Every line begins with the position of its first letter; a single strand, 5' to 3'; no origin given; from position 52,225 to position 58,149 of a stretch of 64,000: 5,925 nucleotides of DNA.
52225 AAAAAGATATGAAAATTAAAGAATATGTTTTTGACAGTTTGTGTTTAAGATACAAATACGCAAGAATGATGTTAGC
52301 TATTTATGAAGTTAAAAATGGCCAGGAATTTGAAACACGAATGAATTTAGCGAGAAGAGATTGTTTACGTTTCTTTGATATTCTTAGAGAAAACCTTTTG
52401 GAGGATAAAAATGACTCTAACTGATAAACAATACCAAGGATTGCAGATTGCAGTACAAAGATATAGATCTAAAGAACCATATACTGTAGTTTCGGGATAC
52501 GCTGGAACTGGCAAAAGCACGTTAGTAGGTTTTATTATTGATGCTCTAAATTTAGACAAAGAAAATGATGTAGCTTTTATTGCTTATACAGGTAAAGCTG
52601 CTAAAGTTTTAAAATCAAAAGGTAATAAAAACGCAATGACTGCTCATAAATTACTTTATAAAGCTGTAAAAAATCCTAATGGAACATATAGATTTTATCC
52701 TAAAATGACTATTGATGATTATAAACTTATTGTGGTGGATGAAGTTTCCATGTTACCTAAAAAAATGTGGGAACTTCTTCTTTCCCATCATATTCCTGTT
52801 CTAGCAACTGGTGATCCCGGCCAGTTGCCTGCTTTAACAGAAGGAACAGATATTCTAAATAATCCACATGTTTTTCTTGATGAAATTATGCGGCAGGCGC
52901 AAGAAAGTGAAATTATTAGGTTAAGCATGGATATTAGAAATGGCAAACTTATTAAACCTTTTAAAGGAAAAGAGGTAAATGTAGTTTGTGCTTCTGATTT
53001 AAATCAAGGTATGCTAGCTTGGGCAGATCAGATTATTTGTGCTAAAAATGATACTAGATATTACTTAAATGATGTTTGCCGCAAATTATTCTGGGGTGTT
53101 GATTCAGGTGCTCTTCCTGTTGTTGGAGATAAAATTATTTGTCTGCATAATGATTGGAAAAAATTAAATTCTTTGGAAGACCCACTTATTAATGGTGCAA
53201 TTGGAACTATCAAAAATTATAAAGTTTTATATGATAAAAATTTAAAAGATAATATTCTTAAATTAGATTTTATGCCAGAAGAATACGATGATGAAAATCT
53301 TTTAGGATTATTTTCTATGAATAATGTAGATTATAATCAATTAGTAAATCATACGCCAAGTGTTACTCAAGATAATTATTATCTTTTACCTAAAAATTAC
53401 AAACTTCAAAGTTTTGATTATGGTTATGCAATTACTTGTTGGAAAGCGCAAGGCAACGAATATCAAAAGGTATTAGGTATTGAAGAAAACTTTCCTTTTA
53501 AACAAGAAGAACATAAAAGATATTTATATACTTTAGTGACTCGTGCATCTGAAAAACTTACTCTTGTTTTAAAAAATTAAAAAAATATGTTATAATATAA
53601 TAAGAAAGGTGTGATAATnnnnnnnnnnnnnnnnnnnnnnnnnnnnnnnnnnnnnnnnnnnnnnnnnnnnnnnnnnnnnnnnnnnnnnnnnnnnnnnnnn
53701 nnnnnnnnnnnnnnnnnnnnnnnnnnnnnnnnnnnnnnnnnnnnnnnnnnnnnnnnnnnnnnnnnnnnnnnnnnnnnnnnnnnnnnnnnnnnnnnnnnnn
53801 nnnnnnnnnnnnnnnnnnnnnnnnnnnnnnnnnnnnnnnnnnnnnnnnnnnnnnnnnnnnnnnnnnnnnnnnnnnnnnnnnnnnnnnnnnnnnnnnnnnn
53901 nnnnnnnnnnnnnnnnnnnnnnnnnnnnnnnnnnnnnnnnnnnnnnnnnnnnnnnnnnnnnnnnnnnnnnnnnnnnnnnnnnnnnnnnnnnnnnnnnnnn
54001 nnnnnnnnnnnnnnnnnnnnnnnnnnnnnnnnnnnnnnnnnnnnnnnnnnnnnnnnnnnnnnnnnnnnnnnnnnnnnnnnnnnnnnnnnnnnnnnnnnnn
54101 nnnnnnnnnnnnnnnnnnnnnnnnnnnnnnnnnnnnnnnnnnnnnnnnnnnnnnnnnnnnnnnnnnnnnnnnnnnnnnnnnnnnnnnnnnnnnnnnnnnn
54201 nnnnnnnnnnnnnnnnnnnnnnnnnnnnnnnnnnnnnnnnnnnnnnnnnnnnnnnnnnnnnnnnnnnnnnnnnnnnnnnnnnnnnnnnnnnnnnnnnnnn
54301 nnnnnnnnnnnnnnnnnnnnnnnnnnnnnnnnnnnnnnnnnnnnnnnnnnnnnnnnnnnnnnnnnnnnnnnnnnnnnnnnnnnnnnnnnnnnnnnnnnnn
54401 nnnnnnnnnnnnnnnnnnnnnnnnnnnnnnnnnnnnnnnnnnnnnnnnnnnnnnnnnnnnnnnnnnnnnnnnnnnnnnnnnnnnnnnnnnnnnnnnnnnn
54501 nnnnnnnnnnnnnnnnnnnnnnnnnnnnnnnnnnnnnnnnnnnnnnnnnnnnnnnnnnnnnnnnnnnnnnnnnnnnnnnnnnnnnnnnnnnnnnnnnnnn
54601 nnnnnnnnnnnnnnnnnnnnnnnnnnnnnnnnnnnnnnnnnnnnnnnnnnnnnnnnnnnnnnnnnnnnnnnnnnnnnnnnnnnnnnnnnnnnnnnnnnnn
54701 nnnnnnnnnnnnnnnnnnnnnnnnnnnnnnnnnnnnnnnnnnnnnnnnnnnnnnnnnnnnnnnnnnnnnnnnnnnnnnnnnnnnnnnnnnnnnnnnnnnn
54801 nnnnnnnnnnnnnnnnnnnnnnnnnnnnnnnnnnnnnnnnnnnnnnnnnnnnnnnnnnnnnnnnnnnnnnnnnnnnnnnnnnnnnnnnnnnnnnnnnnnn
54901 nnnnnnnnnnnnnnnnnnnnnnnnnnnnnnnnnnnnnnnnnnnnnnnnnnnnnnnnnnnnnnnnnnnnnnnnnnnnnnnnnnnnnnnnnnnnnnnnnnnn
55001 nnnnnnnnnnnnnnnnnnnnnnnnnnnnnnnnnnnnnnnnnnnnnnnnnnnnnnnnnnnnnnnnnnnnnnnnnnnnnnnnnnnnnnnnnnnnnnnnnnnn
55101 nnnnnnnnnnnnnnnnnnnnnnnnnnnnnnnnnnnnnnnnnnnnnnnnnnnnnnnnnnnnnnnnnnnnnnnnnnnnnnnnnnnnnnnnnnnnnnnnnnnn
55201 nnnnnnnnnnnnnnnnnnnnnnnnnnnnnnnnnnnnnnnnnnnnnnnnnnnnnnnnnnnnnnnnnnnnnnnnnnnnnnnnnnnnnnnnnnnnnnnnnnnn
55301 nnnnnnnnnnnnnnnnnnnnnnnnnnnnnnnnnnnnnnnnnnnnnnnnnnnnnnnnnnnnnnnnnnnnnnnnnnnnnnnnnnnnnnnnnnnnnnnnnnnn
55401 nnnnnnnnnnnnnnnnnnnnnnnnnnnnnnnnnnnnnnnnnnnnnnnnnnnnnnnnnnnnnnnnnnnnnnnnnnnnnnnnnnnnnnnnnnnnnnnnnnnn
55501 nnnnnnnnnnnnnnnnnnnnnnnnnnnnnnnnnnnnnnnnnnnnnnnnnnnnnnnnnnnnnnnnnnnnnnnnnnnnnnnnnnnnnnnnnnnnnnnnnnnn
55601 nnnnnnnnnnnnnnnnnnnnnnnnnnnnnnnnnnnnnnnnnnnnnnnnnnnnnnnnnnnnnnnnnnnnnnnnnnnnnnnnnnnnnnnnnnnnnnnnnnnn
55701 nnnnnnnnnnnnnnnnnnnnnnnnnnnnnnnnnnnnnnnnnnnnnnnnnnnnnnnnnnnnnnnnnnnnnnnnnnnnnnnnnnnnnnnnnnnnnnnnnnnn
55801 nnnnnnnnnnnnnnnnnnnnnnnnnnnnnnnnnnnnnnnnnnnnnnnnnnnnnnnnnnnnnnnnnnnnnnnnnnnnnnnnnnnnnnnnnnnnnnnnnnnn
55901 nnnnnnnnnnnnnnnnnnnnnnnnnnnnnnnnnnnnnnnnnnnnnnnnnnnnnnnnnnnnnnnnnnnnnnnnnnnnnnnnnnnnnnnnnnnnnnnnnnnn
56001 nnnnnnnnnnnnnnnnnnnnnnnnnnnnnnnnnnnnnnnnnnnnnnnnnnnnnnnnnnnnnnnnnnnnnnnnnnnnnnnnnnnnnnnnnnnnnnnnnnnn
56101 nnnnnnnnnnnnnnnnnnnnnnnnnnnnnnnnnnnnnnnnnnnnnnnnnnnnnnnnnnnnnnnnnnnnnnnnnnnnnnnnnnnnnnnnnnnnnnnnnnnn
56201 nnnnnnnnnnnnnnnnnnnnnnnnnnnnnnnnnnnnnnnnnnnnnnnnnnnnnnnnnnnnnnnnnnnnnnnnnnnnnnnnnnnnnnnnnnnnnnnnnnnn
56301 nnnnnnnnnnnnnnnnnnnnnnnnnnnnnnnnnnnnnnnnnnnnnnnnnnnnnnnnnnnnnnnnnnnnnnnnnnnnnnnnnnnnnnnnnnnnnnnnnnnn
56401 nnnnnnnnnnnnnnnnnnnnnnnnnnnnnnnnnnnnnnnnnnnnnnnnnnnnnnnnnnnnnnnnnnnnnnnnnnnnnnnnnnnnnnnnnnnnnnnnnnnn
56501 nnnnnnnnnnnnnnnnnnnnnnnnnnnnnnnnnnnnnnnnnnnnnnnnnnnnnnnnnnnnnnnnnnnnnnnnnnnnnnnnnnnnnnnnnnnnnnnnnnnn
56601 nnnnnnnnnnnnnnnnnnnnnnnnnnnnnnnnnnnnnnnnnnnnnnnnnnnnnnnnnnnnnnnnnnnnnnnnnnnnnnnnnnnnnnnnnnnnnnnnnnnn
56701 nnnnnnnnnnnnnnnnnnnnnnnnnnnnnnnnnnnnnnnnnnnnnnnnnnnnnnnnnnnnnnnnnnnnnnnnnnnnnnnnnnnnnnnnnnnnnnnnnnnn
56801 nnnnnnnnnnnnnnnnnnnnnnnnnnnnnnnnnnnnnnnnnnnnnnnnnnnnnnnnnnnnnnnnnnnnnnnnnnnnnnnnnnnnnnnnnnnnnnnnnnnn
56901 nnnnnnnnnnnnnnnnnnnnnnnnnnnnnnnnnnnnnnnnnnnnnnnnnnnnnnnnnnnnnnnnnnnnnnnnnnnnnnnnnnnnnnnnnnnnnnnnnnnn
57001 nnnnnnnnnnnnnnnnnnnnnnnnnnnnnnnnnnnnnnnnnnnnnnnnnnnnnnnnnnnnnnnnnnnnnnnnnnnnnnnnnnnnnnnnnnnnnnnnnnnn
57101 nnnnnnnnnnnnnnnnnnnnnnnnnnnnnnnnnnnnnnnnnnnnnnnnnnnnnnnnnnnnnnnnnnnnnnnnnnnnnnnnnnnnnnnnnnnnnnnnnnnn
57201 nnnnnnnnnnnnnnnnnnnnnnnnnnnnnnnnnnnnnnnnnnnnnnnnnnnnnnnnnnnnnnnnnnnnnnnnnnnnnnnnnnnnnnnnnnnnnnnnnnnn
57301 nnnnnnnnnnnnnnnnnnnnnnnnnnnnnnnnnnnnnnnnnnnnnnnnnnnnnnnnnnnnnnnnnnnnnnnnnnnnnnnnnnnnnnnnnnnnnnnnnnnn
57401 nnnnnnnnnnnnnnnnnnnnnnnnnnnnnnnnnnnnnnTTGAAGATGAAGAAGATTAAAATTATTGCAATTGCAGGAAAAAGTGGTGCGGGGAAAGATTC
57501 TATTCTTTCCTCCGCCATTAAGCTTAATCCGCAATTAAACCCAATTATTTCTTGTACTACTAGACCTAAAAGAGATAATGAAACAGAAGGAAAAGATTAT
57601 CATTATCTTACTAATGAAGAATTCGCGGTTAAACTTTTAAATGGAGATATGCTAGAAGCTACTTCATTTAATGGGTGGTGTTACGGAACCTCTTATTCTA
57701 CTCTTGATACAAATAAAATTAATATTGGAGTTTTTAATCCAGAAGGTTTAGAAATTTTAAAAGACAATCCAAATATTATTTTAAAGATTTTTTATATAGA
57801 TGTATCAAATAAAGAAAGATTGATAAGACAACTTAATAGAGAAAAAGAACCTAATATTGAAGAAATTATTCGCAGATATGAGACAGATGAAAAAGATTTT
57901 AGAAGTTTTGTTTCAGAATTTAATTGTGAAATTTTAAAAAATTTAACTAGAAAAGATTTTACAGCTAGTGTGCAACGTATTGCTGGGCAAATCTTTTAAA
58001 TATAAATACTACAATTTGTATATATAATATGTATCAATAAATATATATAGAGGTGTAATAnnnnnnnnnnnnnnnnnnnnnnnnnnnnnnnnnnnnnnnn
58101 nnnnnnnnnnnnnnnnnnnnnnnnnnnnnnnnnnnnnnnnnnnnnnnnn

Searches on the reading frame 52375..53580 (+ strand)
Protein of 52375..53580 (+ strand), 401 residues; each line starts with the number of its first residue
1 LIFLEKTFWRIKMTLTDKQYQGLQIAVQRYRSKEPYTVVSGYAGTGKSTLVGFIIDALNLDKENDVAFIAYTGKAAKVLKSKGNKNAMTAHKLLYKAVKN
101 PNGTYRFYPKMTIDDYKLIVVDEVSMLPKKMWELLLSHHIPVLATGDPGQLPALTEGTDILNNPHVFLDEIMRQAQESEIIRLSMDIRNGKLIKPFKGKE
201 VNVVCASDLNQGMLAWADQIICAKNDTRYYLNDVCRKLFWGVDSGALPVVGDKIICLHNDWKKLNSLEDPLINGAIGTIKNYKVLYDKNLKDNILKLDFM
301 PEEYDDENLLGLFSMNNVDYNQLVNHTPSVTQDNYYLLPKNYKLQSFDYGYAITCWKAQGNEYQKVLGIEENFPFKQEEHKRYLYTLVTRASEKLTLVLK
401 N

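Call 16: search_protein_families(library=pfam, proteins=[window:52375-53580:+], max_evalue=0.01)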
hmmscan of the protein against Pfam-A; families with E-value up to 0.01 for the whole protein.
window:52375-53580:+ (401 aa): 11 families
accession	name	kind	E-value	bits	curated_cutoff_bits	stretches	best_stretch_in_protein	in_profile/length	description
PF13604.12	AAA_30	-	4.7e-23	82.4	27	1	28-192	11-173/191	AAA domain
PF13245.12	AAA_19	-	4.4e-18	66.2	25.1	1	26-153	4-131/134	AAA domain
PF13538.12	UvrD_C_2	-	4.6e-13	49.3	27.4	1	349-398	1-52/52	UvrD-like helicase C-terminal domain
PF01443.25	Viral_helicase1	-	3.2e-09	37.4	21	1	37-156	1-102/228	Viral superfamily 1 RNA helicase core domain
PF05970.20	PIF1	-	7.3e-07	29.4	25.9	1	15-135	2-122/223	PIF1-like helicase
PF05127.21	NAT10_TcmA_helicase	-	8.6e-06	26.2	22.7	1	39-145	2-120/176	RNA cytidine acetyltransferase NAT10/TcmA, helicase domain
PF13191.12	AAA_16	-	7.3e-05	23.8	32.6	1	18-61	7-51/167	AAA ATPase domain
PF24883.2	NPHP3_N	-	0.0011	19.7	24.8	1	32-71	20-58/164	Nephrocystin 3, N-terminal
PF13401.12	AAA_22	-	0.0029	18.3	27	0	34-137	5-106/130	AAA domain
PF09848.15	SLFN-g3_helicase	-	0.0055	16.5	24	0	37-123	4-87/354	Schlafen group 3, DNA/RNA helicase domain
PF13173.12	AAA_14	-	0.0067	16.9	27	0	35-134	3-79/129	AAA domain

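Call 28: find_related_loci(query=window:52375-53580:+, collection=viral_contigs, flank=10000)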
Query window:52375-53580:+ (401 aa) in viral_contigs; peptide patterns used: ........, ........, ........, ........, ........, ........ (x = any residue, [..] = any of these).
99 stretches matched a pattern; 86 encode a relative of the query (tblastn E <= 1e-3); the best 80 are kept; 80 distinct loci.
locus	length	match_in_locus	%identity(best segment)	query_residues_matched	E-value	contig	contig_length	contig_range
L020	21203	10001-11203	99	1-401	0e+0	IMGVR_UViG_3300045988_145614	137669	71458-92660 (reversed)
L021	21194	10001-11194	54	13-400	2e-132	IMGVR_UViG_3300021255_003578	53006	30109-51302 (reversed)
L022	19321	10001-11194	54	13-400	5e-132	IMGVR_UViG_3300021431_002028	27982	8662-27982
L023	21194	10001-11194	54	13-400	2e-130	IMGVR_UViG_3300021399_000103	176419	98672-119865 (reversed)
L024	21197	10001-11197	52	13-401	3e-130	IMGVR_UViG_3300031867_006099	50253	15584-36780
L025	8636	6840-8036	55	13-400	2e-129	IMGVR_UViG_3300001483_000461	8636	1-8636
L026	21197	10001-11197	55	13-400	2e-129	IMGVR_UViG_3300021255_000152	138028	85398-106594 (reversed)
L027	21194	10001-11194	54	13-400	3e-129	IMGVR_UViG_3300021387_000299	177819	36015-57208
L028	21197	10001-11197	49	9-400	4e-116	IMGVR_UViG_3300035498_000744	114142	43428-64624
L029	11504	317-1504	50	13-400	4e-116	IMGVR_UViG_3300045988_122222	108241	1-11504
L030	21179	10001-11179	50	8-398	6e-114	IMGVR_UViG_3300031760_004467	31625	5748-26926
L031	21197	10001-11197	52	13-401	3e-130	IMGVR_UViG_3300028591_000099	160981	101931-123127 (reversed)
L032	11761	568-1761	50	13-400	1e-112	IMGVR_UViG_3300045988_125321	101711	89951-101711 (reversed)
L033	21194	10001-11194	51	13-400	1e-112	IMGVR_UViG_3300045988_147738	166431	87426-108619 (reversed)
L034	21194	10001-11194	50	13-400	1e-112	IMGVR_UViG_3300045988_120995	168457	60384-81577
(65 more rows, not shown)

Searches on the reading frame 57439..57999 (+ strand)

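Call 26: search_protein_families(library=pfam, proteins=[window:57439-57999:+], max_evalue=0.1)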
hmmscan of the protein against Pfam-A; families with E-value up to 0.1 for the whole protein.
window:57439-57999:+ (186 aa): 3 families
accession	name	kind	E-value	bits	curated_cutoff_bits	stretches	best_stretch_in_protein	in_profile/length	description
PF00625.27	Guanylate_kin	-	1.5e-19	70.8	25.2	1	7-166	3-164/182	Guanylate kinase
PF20693.3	YobI-ATPase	-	0.0095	15.9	27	1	2-42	10-51/363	YobI-like P-loop NTPase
PF03976.20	PPK2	-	0.032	14.2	22.3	0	106-156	129-173/229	Polyphosphate kinase 2 (PPK2)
